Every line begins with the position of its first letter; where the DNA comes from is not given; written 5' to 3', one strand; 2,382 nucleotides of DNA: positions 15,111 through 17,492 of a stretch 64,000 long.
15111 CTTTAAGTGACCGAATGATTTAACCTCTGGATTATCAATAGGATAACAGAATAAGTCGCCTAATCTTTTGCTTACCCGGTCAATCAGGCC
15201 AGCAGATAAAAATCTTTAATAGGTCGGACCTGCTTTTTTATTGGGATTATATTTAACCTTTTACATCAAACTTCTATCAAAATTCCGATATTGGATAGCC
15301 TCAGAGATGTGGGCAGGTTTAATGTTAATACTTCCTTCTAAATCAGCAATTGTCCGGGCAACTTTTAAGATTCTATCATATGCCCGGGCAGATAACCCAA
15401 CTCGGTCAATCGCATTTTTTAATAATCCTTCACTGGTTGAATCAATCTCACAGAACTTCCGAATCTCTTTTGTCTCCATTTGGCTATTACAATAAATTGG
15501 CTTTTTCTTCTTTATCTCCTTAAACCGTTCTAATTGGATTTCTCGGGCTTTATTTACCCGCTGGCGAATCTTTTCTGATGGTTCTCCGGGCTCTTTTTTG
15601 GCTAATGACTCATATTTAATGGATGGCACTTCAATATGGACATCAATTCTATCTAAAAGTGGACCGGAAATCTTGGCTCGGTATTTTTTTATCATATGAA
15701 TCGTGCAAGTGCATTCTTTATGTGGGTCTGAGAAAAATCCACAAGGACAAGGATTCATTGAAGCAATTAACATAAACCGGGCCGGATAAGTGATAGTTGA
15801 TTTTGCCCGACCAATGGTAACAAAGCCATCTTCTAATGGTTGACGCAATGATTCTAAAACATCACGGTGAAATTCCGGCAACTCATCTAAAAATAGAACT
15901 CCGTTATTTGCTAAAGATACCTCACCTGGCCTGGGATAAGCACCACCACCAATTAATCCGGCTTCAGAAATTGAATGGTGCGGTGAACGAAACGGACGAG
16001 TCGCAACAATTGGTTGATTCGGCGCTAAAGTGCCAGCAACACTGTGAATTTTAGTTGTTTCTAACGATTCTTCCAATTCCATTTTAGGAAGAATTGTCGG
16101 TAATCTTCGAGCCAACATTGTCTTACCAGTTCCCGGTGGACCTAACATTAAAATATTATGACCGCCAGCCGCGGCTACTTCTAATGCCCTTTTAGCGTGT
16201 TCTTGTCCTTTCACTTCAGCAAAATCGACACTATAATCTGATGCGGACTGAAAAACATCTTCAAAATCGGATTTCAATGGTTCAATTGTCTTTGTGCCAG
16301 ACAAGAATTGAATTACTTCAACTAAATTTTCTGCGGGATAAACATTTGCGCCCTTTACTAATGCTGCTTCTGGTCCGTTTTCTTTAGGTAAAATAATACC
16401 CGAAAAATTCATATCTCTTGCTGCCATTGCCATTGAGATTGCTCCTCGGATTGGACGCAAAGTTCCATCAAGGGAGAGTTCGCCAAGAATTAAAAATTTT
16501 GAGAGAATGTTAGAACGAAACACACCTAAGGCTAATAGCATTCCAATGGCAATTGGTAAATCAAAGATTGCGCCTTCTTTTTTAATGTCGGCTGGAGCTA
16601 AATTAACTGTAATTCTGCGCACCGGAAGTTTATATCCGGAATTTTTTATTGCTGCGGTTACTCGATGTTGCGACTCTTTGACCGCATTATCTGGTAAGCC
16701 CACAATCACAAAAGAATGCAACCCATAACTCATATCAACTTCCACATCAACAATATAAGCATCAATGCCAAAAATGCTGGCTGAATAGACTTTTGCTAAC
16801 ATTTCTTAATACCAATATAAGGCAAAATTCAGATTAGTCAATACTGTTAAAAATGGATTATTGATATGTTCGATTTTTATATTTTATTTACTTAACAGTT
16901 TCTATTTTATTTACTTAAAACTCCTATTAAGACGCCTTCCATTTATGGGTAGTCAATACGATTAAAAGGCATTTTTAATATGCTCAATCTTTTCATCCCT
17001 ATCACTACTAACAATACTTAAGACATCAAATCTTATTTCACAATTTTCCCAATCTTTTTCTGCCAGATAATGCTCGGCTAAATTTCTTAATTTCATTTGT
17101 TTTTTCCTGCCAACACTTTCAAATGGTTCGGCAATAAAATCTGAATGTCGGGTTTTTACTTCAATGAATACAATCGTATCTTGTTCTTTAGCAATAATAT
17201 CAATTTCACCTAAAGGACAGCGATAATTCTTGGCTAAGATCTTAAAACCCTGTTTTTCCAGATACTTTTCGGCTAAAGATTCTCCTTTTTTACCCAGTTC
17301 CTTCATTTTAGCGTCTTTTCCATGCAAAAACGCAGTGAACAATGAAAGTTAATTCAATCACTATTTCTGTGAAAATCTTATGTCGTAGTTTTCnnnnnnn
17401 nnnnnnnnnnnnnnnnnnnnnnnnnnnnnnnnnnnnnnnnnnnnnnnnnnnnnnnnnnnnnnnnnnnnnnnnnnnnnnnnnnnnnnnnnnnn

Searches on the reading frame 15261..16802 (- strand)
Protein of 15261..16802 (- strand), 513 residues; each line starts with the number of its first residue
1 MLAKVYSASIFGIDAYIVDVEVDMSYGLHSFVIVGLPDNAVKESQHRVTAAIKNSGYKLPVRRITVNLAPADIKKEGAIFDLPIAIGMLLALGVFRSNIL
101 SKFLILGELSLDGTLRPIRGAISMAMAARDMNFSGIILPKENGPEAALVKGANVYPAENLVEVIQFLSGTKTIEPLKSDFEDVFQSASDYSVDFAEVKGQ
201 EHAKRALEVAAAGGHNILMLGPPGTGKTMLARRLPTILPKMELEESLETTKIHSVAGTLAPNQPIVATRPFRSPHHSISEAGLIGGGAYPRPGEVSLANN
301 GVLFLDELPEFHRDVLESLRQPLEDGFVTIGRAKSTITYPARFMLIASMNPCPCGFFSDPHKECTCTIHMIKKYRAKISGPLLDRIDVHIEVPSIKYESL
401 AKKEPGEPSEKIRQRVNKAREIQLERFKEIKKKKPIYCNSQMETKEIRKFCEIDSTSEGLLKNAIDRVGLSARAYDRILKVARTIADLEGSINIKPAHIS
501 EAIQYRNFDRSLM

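Call 15: find_encoding_contigs(protein=window:15261-16802:-, flank=10000, max_places=10)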
Protein window:15261-16802:- (513 aa): no gene with exactly this product is on record in the collection.

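Call 16: search_protein_families(library=pfam, proteins=[window:15261-16802:-])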
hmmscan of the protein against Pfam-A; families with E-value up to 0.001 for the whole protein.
window:15261-16802:- (513 aa): 10 families
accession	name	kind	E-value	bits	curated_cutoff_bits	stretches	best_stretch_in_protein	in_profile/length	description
PF01078.27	Mg_chelatase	-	1.3e-97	325.6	20.3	1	193-399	1-206/207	Magnesium chelatase, subunit ChlI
PF13541.12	ChlI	-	3.6e-47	159.6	27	1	20-142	1-121/121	Subunit ChlI of Mg-chelatase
PF13335.12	Mg_chelatase_C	-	3.5e-35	120.9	26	1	406-506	1-94/94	Magnesium chelatase, subunit ChlI C-terminal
PF07728.20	AAA_5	-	1e-10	42.2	22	1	216-353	1-125/139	AAA domain (dynein-related subfamily)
PF00493.29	MCM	-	4.9e-08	32.8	23.3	1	291-362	113-182/224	MCM P-loop domain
PF00158.32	Sigma54_activat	-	1.6e-06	28.4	20.2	1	202-335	10-130/168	Sigma-54 interaction domain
PF07724.20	AAA_2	-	3.3e-05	24.4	27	1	216-330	5-106/166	AAA domain (Cdc48 subfamily)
PF00004.35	AAA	-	0.0001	23.2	21.2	0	217-234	1-18/131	ATPase family associated with various cellular activities (AAA)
PF20030.5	bpMoxR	-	0.00013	21.6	27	0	201-238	18-55/205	MoxR domain in the MoxR-vWA-beta-propeller ternary systems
PF05496.18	RuvB_N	-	0.00016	21.9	27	0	195-233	7-52/159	Holliday junction DNA helicase RuvB P-loop domain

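Call 48: find_homologous_proteins(query=window:15261-16802:-, max_evalue=1e-100)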
Query window:15261-16802:- (513 aa): 8000 proteins with E <= 1e-100 among 8000 candidates; the best 120 are listed.
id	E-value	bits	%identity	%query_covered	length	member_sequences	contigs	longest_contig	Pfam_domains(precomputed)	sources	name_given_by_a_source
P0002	0.0e+0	1089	95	100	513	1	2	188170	PF00158.33,PF07724.21,PF13335.13,PF00493.30,PF07728.21,PF01078.28,PF13541.13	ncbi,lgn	ncbi:MAG: YifB family Mg chelatase-like AAA ATPase [candidate division WOR-3 bacterium]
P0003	0.0e+0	1056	91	100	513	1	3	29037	PF00158.33,PF13335.13,PF00493.30,PF07728.21,PF01078.28,PF13541.13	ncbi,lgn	-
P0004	0.0e+0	1034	89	100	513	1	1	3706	PF00158.33,PF07724.21,PF13335.13,PF00493.30,PF07728.21,PF01078.28,PF13541.13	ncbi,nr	ncbi:MAG: YifB family Mg chelatase-like AAA ATPase [candidate division WOR-3 bacterium]|nr:YifB fami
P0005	0.0e+0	1026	89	100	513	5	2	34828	PF00158.33,PF07724.21,PF13335.13,PF00493.30,PF07728.21,PF01078.28,PF13541.13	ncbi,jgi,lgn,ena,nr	ncbi:MAG: YifB family Mg chelatase-like AAA ATPase [Candidatus Latescibacteria bacterium]|nr:YifB fa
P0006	0.0e+0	1022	88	100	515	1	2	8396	PF00158.33,PF07724.21,PF13335.13,PF00493.30,PF07728.21,PF01078.28,PF13541.13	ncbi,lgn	ncbi:MAG: YifB family Mg chelatase-like AAA ATPase [candidate division WOR-3 bacterium]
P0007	0.0e+0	1021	89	100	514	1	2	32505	PF20030.6,PF00158.33,PF13335.13,PF05362.20,PF00493.30,PF07728.21,PF01078.28,PF13541.13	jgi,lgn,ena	jgi:magnesium chelatase family protein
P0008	0.0e+0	1021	88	100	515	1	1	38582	PF00158.33,PF13335.13,PF00493.30,PF07728.21,PF01078.28,PF13541.13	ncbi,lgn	ncbi:MAG: YifB family Mg chelatase-like AAA ATPase [candidate division WOR-3 bacterium]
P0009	0.0e+0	1019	88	100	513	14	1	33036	PF00158.33,PF07724.21,PF13335.13,PF05362.20,PF00493.30,PF07728.21,PF01078.28,PF13541.13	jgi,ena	-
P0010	0.0e+0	1019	88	100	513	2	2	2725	PF00158.33,PF07724.21,PF13335.13,PF05362.20,PF00493.30,PF00004.36,PF07728.21,PF01078.28,PF13541.13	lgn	-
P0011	0.0e+0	1017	88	100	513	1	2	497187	PF00158.33,PF07724.21,PF13335.13,PF05362.20,PF00493.30,PF07728.21,PF01078.28,PF13541.13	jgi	jgi:magnesium chelatase family protein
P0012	0.0e+0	1011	87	100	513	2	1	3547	PF00158.33,PF07724.21,PF13335.13,PF00493.30,PF07728.21,PF01078.28,PF13541.13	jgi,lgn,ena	-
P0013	1.6e-296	1002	87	100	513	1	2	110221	PF00158.33,PF13335.13,PF05362.20,PF00493.30,PF07728.21,PF01078.28,PF13541.13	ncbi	ncbi:MAG: YifB family Mg chelatase-like AAA ATPase [candidate division WOR-3 bacterium]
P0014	3.5e-283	958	83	100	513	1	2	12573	PF00158.33,PF13335.13,PF00493.30,PF07728.21,PF01078.28,PF13541.13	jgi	jgi:magnesium chelatase family protein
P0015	2.5e-276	935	81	100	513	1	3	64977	PF20030.6,PF00158.33,PF07724.21,PF13335.13,PF00493.30,PF00004.36,PF07728.21,PF01078.28,PF13541.13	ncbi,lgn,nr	ncbi:MAG: YifB family Mg chelatase-like AAA ATPase [candidate division WOR-3 bacterium]|nr:YifB fami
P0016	1.7e-270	916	79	100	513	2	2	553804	PF00158.33,PF07724.21,PF13335.13,PF00493.30,PF07728.21,PF01078.28,PF13541.13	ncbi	ncbi:MAG: YifB family Mg chelatase-like AAA ATPase [candidate division WOR-3 bacterium]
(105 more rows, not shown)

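Call 50: find_encoding_contigs(protein=P0002, flank=10000, max_places=3)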
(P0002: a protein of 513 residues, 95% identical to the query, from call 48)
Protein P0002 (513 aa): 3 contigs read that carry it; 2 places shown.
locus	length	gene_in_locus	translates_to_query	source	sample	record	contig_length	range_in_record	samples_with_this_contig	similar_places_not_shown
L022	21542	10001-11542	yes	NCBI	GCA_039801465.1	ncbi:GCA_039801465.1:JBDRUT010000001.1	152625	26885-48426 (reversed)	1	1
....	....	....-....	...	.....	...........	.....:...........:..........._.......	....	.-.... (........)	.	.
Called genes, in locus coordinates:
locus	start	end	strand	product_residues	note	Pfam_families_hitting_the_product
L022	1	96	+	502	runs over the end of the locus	PF00515:TPR_1 (faint), PF07719:TPR_2 (weak), PF12569:NatA_aux_su (faint), PF12895:ANAPC3 (faint), PF13414:TPR_11, PF13428:TPR_14 (weak), PF13432:TPR_16, PF14559:TPR_19 (weak), +14 more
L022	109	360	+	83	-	-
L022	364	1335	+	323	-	PF13379:NMT1_2 (weak), PF09084:NMT1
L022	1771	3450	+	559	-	PF05496:RuvB_N (weak), PF13177:DNA_pol3_delta2, PF13401:AAA_22 (weak), PF00004:AAA, PF22608:DNAX_ATPase_lid, PF12169:DNA_pol3_gamma3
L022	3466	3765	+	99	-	PF02575:YbaB_DNA_bd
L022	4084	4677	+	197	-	PF21176:RecR_HhH, PF02132:RecR_ZnF (weak), PF01751:Toprim, PF13662:Toprim_4, PF21175:RecR_C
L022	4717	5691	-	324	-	PF01757:Acyl_transf_3, PF16401:DUF5009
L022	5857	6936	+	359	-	PF02646:RmuC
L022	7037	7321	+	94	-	PF00886:Ribosomal_S16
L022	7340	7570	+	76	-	PF13083:KH_KhpA-B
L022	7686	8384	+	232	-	PF01746:tRNA_m1G_MT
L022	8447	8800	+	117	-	PF01245:Ribosomal_L19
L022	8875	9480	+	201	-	PF01351:RNase_HII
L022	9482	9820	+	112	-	PF08378:NERD (weak), PF01939:NucS_C (weak), PF02021:UPF0102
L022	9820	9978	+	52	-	-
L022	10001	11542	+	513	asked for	PF13541:ChlI, PF00493:MCM (faint), PF01078:Mg_chelatase, PF00158:Sigma54_activat (weak), PF07724:AAA_2 (faint), PF07728:AAA_5, PF13335:Mg_chelatase_C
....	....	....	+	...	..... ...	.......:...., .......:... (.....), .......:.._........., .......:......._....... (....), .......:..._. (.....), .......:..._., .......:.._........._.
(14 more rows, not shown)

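Call 51: find_encoding_contigs(protein=P0003, flank=10000, max_places=3)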
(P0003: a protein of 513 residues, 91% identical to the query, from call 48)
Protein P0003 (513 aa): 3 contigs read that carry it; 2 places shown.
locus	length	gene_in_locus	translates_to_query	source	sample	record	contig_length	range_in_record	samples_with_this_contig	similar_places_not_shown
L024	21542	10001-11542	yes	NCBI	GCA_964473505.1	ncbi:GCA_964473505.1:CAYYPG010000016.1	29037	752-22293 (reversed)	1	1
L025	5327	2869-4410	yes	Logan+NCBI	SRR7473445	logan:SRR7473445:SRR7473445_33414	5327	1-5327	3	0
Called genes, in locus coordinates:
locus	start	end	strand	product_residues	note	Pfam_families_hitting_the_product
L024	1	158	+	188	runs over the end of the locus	-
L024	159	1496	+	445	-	PF18962:Por_Secre_tail (weak), PF13860:FlgD_ig (weak)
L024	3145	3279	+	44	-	-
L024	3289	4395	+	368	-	PF02646:RmuC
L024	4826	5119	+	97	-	PF00886:Ribosomal_S16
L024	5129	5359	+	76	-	PF13083:KH_KhpA-B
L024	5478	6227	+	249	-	PF01746:tRNA_m1G_MT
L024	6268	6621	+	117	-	PF01245:Ribosomal_L19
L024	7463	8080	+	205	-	PF01351:RNase_HII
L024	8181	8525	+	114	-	PF08378:NERD, PF02021:UPF0102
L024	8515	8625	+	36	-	-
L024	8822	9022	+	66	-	-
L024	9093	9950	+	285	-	PF01223:Endonuclease_NS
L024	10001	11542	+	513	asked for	PF13541:ChlI, PF00493:MCM (faint), PF01078:Mg_chelatase, PF00158:Sigma54_activat (faint), PF07728:AAA_5, PF13335:Mg_chelatase_C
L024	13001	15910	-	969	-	PF00930:DPPIV_N (faint), PF26549:Tricorn_N (weak), PF26550:Tricorn_2nd, PF07676:PD40, PF26549:Tricorn_N, PF07676:PD40 (weak), PF01103:Omp85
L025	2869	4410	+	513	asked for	PF13541:ChlI, PF00493:MCM (faint), PF01078:Mg_chelatase, PF00158:Sigma54_activat (faint), PF07728:AAA_5, PF13335:Mg_chelatase_C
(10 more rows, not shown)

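Call 52: find_encoding_contigs(protein=P0011, flank=10000, max_places=3)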
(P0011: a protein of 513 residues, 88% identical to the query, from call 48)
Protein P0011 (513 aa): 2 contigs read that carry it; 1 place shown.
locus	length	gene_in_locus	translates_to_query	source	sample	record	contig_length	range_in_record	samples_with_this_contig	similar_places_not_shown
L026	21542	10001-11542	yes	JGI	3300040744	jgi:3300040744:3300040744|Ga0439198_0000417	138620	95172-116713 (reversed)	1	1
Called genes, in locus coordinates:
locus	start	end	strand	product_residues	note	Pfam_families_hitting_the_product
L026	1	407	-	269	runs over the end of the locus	PF12633:Adenyl_cycl_N (weak), PF01909:NTP_transf_2 (weak), PF18765:Polbeta (weak), PF13427:AadA_C (weak)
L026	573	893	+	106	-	PF00155:Aminotran_1_2 (weak)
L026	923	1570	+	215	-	PF00155:Aminotran_1_2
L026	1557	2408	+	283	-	-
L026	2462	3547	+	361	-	PF02646:RmuC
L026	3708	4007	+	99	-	PF00886:Ribosomal_S16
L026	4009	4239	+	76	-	PF13083:KH_KhpA-B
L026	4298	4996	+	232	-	PF01746:tRNA_m1G_MT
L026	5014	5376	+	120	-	PF01245:Ribosomal_L19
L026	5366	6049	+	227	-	PF01351:RNase_HII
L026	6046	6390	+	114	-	PF08378:NERD (weak), PF02021:UPF0102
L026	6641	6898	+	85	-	PF13541:ChlI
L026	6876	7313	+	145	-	PF10184:DUF2358 (weak), PF12680:SnoaL_2 (weak)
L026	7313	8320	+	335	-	PF00106:adh_short, PF08659:KR (weak), PF13561:adh_short_C2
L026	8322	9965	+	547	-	PF00890:FAD_binding_2, PF01266:DAO, PF01593:Amino_oxidase, PF03486:HI0933_like (weak), PF07992:Pyr_redox_2 (weak), PF12831:FAD_oxidored, PF13450:NAD_binding_8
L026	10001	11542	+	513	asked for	PF05362:Lon_C (faint), PF13541:ChlI, PF00493:MCM (faint), PF01078:Mg_chelatase, PF00158:Sigma54_activat (weak), PF07724:AAA_2 (faint), PF07728:AAA_5, PF13335:Mg_chelatase_C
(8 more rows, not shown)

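Call 57: find_encoding_contigs(protein=P0013, flank=10000, max_places=2)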
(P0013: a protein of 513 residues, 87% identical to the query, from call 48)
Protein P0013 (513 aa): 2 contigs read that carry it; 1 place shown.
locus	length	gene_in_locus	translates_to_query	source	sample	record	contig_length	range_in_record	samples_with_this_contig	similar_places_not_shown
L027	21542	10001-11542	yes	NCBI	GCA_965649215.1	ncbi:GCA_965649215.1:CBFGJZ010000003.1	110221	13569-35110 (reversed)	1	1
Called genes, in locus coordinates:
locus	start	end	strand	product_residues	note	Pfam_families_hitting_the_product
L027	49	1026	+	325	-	PF01757:Acyl_transf_3, PF16401:DUF5009 (weak)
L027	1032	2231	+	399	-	PF00070:Pyr_redox (faint), PF00890:FAD_binding_2 (weak), PF01266:DAO (weak), PF03486:HI0933_like, PF12831:FAD_oxidored, PF13450:NAD_binding_8 (weak), PF13738:Pyr_redox_3 (weak), PF22780:HI0933_like_1st, +3 more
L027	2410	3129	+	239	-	-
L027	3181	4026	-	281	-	PF13860:FlgD_ig, PF18962:Por_Secre_tail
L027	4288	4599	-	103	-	-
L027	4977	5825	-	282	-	-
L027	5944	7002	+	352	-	PF06103:DUF948 (faint), PF02646:RmuC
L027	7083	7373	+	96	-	PF00886:Ribosomal_S16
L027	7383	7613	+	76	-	PF13083:KH_KhpA-B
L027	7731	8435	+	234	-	PF01746:tRNA_m1G_MT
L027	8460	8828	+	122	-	PF01245:Ribosomal_L19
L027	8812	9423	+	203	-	PF01351:RNase_HII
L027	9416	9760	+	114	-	PF01939:NucS_C (faint), PF08378:NERD, PF02021:UPF0102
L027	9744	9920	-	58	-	-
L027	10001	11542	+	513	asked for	PF05362:Lon_C (weak), PF13541:ChlI, PF00493:MCM (faint), PF01078:Mg_chelatase, PF00158:Sigma54_activat (faint), PF07728:AAA_5, PF13335:Mg_chelatase_C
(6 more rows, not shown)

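Call 58: find_encoding_contigs(protein=P0008, flank=10000, max_places=2)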
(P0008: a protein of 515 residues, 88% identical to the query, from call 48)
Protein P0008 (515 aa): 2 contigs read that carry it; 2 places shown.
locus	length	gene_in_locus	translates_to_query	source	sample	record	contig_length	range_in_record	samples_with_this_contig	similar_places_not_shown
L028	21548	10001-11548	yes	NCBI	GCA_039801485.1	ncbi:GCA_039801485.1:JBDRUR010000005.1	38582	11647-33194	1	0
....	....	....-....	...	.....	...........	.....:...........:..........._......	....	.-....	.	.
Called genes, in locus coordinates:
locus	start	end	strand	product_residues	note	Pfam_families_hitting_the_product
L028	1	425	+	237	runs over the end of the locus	PF00318:Ribosomal_S2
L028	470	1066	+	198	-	PF00889:EF_TS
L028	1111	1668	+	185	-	PF01765:RRF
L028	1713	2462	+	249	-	PF01255:Prenyltransf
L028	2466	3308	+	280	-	PF01148:CTP_transf_1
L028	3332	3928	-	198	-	PF00117:GATase, PF07722:Peptidase_C26 (weak)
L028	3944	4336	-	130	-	PF07719:TPR_2 (faint), PF13174:TPR_6 (faint), PF13525:YfiO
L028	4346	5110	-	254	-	PF02649:GCHY-1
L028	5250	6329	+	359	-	PF02646:RmuC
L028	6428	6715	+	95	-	PF00886:Ribosomal_S16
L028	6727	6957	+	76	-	PF13083:KH_KhpA-B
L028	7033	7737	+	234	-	PF01746:tRNA_m1G_MT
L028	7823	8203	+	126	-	PF01245:Ribosomal_L19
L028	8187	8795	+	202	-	PF01351:RNase_HII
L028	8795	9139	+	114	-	PF08378:NERD, PF02021:UPF0102, PF01939:NucS_C (weak)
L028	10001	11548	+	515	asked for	PF13541:ChlI, PF00158:Sigma54_activat (weak), PF00493:MCM (faint), PF01078:Mg_chelatase, PF07728:AAA_5, PF13335:Mg_chelatase_C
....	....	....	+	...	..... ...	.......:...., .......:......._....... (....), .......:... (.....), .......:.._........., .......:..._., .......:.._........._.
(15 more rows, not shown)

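Call 59: find_encoding_contigs(protein=P0005, flank=10000, max_places=2)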
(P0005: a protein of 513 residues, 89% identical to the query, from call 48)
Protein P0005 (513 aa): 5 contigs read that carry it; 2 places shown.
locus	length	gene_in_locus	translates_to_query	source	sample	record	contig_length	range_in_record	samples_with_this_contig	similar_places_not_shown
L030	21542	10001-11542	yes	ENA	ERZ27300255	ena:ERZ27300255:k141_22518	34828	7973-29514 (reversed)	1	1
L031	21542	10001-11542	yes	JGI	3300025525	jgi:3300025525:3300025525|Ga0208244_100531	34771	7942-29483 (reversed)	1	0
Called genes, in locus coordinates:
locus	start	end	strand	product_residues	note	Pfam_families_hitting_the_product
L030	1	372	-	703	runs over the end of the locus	PF01751:Toprim, PF13662:Toprim_4 (faint), PF01131:Topoisom_bac, PF01396:Zn_ribbon_Top1, PF13248:Zn_ribbon_3 (faint), PF01396:Zn_ribbon_Top1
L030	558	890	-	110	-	PF13893:RRM_5 (weak), PF00076:RRM_1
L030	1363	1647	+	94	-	-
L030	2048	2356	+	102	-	PF16842:RRM_occluded (weak), PF28442:DUF8400 (faint), PF00076:RRM_1, PF13893:RRM_5 (weak)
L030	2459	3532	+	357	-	PF06103:DUF948 (faint), PF02646:RmuC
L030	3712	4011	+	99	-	PF00886:Ribosomal_S16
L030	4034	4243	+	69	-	PF13083:KH_KhpA-B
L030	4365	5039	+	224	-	PF01746:tRNA_m1G_MT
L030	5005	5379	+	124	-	PF01245:Ribosomal_L19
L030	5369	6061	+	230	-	PF01351:RNase_HII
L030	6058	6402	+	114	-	PF08378:NERD (weak), PF02021:UPF0102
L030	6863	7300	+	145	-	PF10184:DUF2358 (weak), PF12680:SnoaL_2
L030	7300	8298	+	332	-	PF00106:adh_short, PF08659:KR (weak), PF13561:adh_short_C2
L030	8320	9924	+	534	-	PF00890:FAD_binding_2 (weak), PF01266:DAO, PF01593:Amino_oxidase, PF03486:HI0933_like (faint), PF07992:Pyr_redox_2 (faint), PF12831:FAD_oxidored (weak), PF13450:NAD_binding_8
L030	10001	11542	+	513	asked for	PF13541:ChlI, PF00493:MCM (faint), PF01078:Mg_chelatase, PF00158:Sigma54_activat (faint), PF07724:AAA_2 (faint), PF07728:AAA_5, PF13335:Mg_chelatase_C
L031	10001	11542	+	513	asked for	PF13541:ChlI, PF00493:MCM (faint), PF01078:Mg_chelatase, PF00158:Sigma54_activat (faint), PF07724:AAA_2 (faint), PF07728:AAA_5, PF13335:Mg_chelatase_C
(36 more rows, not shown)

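Call 60: find_encoding_contigs(protein=P0007, flank=10000, max_places=2)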
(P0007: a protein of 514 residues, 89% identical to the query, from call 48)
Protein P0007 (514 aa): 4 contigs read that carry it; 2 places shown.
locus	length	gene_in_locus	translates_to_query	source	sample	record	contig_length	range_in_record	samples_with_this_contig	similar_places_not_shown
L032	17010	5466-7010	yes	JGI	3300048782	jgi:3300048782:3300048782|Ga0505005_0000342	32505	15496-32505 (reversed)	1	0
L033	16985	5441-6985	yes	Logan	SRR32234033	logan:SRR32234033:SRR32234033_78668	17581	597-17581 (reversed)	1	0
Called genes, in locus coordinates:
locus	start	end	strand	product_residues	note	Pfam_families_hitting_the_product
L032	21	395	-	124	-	-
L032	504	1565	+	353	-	PF06103:DUF948 (faint), PF02646:RmuC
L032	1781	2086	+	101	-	PF00886:Ribosomal_S16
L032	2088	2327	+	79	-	PF13083:KH_KhpA-B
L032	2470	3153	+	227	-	PF01746:tRNA_m1G_MT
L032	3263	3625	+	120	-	PF01245:Ribosomal_L19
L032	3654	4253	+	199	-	PF01351:RNase_HII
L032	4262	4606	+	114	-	PF08378:NERD (faint), PF01939:NucS_C (weak), PF02021:UPF0102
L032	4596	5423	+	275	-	PF01223:Endonuclease_NS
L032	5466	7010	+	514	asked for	PF05362:Lon_C (faint), PF13541:ChlI, PF20030:bpMoxR (faint), PF00493:MCM (faint), PF01078:Mg_chelatase, PF00158:Sigma54_activat (weak), PF07728:AAA_5, PF13335:Mg_chelatase_C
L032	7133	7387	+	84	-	-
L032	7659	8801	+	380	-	-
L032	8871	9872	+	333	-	PF01937:ARMT1-like_dom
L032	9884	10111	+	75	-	PF01455:HupF_HypC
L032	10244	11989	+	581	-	PF11874:DUF3394 (faint), PF00595:PDZ (weak), PF04495:GRASP55_65 (faint), PF13180:PDZ_2, PF17820:PDZ_6, PF00595:PDZ, PF13180:PDZ_2, PF17820:PDZ_6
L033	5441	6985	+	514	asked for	PF05362:Lon_C (faint), PF13541:ChlI, PF20030:bpMoxR (faint), PF00493:MCM (faint), PF01078:Mg_chelatase, PF00158:Sigma54_activat (weak), PF07728:AAA_5, PF13335:Mg_chelatase_C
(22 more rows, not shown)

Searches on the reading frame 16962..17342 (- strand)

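Call 16: search_protein_families(library=pfam, proteins=[window:16962-17342:-])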
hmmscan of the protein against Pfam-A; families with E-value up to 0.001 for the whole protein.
window:16962-17342:- (126 aa): 3 families
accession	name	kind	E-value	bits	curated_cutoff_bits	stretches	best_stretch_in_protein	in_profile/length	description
PF02021.23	UPF0102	-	1.4e-29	102.7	23.6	1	20-110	1-80/80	Uncharacterised protein family UPF0102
PF08378.17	NERD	-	8.1e-08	33.2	22.1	1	17-73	2-64/111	Nuclease-related domain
PF01939.22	NucS_C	-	2.1e-05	25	24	1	28-69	15-57/124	Endonuclease NucS C-terminal domain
